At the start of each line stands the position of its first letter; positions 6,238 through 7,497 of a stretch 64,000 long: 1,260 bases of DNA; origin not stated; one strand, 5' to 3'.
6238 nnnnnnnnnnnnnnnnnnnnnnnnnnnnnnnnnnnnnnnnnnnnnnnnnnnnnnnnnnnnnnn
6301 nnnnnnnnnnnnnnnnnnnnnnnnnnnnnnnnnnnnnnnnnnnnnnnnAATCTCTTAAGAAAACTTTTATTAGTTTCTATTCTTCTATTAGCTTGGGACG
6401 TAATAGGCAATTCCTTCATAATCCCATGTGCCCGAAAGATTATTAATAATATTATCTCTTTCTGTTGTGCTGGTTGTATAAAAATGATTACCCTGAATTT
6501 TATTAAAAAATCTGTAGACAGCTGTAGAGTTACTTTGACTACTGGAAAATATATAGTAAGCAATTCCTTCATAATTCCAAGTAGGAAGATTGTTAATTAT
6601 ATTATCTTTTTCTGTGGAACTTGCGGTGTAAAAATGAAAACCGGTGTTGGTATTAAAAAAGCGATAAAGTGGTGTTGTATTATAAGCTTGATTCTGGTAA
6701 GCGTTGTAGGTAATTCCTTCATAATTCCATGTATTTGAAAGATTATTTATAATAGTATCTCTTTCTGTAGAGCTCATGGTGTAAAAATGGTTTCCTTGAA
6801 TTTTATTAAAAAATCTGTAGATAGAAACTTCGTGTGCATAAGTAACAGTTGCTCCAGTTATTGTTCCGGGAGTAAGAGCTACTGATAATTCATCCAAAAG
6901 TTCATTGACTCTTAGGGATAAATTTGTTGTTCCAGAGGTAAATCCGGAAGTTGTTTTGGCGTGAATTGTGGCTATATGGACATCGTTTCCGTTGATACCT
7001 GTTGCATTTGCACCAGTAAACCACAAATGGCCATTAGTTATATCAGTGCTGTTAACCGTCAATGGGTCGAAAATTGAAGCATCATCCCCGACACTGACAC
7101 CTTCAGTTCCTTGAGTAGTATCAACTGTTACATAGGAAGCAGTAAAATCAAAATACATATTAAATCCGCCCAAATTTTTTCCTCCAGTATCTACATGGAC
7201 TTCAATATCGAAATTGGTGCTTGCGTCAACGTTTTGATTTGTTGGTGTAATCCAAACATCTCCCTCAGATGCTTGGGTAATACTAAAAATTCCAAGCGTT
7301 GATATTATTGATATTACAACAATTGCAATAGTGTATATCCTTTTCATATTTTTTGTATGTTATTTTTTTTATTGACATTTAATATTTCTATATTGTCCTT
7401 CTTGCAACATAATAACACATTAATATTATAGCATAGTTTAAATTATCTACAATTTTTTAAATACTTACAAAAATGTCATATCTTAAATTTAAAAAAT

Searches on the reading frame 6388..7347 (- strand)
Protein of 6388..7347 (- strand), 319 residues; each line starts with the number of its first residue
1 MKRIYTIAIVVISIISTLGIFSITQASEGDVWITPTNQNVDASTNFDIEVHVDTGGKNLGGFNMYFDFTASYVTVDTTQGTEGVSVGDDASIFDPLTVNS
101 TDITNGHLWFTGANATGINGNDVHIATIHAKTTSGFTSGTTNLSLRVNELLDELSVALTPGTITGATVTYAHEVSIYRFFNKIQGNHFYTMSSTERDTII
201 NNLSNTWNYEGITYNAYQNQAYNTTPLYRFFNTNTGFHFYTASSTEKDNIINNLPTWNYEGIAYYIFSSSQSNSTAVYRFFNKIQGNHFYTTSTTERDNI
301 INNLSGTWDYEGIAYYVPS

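Call 47: search_protein_families(library=pfam, proteins=[window:6388-7347:-], max_evalue=0.00001)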
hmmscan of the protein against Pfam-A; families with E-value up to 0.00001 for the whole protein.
window:6388-7347:- (319 aa): 1 family
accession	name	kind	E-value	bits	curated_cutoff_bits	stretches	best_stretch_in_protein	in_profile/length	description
PF18885.6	DUF5648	-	3e-41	141.2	25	1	176-317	2-133/134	Domain of unknown function (DUF5648)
